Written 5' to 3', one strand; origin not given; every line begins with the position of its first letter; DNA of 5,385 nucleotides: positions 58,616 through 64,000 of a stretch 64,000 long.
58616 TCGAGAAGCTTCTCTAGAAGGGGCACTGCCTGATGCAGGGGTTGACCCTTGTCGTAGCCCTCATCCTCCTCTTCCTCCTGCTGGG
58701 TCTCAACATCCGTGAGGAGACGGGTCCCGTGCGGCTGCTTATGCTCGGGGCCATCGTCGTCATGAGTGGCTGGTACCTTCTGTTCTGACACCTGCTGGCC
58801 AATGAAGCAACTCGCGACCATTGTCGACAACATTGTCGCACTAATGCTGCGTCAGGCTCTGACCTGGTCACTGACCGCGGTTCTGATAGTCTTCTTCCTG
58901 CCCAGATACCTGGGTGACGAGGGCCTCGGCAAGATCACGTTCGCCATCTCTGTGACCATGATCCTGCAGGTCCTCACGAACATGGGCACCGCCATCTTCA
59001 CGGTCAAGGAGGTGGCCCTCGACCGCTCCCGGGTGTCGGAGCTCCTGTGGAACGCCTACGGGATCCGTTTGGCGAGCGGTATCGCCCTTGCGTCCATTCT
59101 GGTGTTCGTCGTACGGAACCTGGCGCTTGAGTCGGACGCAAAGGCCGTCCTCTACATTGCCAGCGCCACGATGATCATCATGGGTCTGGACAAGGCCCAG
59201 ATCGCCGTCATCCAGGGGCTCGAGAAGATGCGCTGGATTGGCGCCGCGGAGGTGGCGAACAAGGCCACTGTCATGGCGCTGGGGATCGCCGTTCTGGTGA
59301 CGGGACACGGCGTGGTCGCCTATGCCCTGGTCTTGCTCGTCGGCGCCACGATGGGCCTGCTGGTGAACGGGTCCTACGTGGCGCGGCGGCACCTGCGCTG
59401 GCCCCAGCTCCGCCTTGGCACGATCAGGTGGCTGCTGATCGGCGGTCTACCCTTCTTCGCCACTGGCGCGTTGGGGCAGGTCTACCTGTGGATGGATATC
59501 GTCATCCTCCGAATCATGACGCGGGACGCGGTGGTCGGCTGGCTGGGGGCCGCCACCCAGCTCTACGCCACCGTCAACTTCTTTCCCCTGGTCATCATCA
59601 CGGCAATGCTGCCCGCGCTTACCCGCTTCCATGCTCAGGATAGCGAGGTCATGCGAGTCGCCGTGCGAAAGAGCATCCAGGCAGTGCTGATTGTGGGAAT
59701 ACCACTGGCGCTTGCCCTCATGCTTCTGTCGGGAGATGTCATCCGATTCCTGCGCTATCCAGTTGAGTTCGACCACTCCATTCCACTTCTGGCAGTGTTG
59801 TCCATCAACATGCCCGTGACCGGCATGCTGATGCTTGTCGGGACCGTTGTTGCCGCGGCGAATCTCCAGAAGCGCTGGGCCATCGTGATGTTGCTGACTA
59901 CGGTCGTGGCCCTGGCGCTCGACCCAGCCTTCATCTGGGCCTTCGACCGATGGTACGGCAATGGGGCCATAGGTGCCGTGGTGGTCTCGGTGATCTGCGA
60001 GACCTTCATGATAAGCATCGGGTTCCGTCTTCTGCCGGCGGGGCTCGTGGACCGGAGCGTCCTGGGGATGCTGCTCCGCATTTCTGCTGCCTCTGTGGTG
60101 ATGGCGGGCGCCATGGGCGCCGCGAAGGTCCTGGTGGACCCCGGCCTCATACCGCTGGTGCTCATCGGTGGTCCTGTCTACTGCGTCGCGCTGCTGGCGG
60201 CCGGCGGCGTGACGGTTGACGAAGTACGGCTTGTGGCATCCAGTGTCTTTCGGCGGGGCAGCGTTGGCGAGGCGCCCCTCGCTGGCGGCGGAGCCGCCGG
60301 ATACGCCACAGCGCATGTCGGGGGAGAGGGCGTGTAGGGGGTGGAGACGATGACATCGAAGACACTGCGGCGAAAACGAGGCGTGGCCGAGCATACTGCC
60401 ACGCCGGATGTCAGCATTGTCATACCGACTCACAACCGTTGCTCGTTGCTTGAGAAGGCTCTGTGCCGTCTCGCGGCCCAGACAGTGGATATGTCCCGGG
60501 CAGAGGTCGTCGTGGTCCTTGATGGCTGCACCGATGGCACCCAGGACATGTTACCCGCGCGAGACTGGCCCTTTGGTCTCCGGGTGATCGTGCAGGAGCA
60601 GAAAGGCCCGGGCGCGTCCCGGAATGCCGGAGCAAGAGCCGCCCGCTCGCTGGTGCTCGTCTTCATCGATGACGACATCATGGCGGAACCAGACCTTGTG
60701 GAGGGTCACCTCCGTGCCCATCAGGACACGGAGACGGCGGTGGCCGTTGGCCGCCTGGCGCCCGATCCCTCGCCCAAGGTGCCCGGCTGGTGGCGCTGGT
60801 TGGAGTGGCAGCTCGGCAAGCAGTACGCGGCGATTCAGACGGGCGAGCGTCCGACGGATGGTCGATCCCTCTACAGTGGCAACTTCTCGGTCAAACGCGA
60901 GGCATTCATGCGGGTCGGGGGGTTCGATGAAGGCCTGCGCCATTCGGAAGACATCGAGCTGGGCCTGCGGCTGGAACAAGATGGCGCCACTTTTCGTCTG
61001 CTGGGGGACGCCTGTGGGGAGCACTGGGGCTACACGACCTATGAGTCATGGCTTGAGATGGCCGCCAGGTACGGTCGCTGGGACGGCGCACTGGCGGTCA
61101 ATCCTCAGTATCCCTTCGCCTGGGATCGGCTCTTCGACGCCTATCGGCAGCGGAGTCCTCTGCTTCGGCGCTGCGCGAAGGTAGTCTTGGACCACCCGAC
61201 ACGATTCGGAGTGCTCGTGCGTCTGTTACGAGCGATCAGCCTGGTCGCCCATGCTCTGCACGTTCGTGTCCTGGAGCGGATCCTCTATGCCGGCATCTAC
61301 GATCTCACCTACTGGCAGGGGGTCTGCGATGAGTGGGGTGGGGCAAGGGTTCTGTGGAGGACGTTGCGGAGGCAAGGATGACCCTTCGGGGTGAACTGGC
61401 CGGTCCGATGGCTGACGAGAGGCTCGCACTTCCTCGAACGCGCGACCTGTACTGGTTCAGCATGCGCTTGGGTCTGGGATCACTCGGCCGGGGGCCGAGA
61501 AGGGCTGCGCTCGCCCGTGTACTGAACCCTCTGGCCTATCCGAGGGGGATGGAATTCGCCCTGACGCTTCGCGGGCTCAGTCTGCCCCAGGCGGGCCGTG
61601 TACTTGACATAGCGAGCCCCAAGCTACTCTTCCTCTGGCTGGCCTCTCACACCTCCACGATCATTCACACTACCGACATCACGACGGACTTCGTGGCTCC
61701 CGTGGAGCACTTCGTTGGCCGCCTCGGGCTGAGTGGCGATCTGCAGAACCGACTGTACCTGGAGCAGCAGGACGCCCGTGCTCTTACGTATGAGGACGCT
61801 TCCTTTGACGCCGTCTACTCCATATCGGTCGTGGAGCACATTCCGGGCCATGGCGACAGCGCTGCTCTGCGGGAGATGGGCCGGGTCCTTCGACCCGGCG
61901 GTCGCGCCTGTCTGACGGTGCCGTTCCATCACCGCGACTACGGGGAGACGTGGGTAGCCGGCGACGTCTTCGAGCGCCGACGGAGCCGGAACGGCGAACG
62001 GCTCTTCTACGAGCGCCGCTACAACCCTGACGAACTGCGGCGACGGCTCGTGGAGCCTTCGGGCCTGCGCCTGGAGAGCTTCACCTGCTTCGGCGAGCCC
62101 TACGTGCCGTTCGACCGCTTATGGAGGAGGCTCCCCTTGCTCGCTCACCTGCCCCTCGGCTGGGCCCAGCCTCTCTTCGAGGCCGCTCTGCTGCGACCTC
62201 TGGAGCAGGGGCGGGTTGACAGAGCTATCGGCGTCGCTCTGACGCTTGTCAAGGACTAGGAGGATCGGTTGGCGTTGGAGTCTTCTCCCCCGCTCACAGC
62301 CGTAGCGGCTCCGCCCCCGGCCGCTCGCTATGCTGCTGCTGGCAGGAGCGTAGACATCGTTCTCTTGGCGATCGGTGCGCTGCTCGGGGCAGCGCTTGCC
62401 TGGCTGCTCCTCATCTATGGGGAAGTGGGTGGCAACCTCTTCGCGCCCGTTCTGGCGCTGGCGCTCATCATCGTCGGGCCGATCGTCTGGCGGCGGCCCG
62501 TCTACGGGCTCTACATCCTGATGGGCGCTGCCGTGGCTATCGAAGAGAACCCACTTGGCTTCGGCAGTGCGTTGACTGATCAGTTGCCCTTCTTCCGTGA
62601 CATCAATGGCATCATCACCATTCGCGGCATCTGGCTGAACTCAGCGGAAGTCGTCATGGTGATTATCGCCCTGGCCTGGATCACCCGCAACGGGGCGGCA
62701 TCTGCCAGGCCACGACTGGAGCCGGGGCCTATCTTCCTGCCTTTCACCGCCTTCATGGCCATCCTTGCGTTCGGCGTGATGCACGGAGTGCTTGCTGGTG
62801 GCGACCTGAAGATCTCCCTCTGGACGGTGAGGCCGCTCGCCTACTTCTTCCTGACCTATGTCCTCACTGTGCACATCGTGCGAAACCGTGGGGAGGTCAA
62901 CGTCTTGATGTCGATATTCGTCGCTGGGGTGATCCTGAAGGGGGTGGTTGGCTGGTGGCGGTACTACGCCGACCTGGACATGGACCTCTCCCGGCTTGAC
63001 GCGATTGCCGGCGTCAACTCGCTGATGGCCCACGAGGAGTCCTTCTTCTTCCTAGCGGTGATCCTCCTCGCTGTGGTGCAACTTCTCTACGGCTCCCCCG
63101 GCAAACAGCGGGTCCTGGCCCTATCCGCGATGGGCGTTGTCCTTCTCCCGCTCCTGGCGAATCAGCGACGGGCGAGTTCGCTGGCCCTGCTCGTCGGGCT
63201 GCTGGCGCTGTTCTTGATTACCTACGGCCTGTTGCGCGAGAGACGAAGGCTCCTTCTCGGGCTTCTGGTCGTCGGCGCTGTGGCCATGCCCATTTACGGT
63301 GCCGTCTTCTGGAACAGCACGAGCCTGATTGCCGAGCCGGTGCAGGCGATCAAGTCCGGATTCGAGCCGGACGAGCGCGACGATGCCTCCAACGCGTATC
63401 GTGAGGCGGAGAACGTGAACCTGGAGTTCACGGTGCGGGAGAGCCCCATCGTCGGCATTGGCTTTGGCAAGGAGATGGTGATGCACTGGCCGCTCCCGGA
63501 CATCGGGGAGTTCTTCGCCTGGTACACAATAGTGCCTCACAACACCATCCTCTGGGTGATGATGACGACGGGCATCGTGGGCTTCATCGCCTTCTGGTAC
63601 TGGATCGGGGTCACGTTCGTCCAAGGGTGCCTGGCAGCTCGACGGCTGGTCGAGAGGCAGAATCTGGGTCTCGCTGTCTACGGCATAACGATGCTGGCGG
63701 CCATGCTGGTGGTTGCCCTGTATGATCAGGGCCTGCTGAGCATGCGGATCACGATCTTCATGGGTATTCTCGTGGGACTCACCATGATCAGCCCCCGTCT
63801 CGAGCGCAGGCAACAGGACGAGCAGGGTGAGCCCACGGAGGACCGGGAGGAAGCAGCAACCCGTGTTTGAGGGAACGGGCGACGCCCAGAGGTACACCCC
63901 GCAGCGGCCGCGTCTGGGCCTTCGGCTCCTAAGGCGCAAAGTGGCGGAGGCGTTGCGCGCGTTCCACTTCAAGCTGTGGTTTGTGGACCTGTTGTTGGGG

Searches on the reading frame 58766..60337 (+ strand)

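Call 17: search_protein_families(library=pfam, proteins=[window:58766-60337:+], max_evalue=0.001)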
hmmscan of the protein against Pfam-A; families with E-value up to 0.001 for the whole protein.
window:58766-60337:+ (523 aa): 2 families
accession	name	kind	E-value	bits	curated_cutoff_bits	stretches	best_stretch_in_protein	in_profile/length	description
PF01943.22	Polysacc_synt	-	7e-24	85.1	28.2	1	20-289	2-274/274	Polysaccharide biosynthesis protein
PF13440.11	Polysacc_synt_3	-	5.3e-11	42.7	23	1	45-329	2-283/293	Polysaccharide biosynthesis protein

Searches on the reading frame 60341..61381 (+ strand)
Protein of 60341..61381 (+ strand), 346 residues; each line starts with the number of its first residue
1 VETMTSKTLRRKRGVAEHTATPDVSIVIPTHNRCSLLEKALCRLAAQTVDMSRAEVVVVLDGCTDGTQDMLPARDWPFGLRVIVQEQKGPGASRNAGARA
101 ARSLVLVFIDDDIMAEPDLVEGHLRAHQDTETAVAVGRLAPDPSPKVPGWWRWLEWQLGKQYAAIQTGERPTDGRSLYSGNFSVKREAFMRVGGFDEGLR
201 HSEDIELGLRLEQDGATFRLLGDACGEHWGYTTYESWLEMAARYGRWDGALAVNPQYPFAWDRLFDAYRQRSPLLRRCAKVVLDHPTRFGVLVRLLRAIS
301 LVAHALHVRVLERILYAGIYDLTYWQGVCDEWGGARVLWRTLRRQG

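Call 17: search_protein_families(library=pfam, proteins=[window:60341-61381:+], max_evalue=0.001)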
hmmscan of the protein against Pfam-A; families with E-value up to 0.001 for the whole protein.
window:60341-61381:+ (346 aa): 6 families
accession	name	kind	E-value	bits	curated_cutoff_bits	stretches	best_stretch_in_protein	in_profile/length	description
PF00535.33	Glycos_transf_2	-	8.9e-26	91.2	23.3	1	25-191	1-166/168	Glycosyl transferase family 2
PF13641.12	Glyco_tranf_2_3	-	1.8e-13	51.5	27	1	22-247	1-227/230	Glycosyltransferase like family 2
PF10111.15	Glyco_tranf_2_2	-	9e-10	38.9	27.3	1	178-218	164-206/276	Glycosyltransferase like family 2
PF13506.12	Glyco_transf_21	-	1.1e-06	28.7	21.7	1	97-247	25-172/174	Glycosyl transferase family 21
PF13632.12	Glyco_trans_2_3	-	4.5e-06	27.1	27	1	107-246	3-141/198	Glycosyl transferase family group 2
PF02709.20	Glyco_transf_7C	-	0.0004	20.4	23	1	165-219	7-63/78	N-terminal domain of galactosyltransferase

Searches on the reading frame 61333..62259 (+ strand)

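Call 17: search_protein_families(library=pfam, proteins=[window:61333-62259:+], max_evalue=0.001)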
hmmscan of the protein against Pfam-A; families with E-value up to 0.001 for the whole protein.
window:61333-62259:+ (308 aa): 6 families
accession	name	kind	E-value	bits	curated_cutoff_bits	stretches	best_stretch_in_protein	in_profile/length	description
PF08241.18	Methyltransf_11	-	7.9e-12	46.1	21.2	1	100-193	11-94/95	Methyltransferase domain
PF13649.12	Methyltransf_25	-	1.2e-09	39.2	27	1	101-190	13-97/97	Methyltransferase domain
PF08242.18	Methyltransf_12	-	8.8e-06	26.8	30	1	100-191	12-97/98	Methyltransferase domain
PF13489.12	Methyltransf_23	-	5.9e-05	23.3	27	1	144-211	68-135/164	Methyltransferase domain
PF13847.12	Methyltransf_31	-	0.00025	21.2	27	1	140-197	55-112/145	Methyltransferase domain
PF20922.3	Anamorsin_N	-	0.00039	20.6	27.1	1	150-198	44-91/163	Anamorsin, N-terminal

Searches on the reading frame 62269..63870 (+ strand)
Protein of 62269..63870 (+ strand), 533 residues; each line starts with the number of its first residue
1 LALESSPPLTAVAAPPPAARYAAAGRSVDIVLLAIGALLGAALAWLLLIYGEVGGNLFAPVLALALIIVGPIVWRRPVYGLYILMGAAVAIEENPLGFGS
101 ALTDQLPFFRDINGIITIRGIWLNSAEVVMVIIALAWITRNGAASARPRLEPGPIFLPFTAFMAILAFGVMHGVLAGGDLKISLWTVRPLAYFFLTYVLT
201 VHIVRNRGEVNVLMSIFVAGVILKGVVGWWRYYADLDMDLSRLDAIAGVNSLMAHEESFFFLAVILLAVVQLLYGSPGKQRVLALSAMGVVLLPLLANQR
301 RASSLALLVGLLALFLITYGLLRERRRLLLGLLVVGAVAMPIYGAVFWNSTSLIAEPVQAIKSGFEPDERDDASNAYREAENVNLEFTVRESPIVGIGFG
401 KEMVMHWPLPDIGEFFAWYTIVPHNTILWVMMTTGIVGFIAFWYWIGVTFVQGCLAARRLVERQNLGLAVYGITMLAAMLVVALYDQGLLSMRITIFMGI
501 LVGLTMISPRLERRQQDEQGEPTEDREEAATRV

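Call 18: search_protein_families(library=pfam, proteins=[window:62269-63870:+], max_evalue=0.001)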
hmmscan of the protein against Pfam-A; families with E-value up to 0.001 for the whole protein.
window:62269-63870:+ (533 aa): 1 family
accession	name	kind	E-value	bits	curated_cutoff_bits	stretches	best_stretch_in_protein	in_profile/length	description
PF04932.20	Wzy_C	-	2e-12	47.5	31.7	1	292-442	7-148/149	O-Antigen ligase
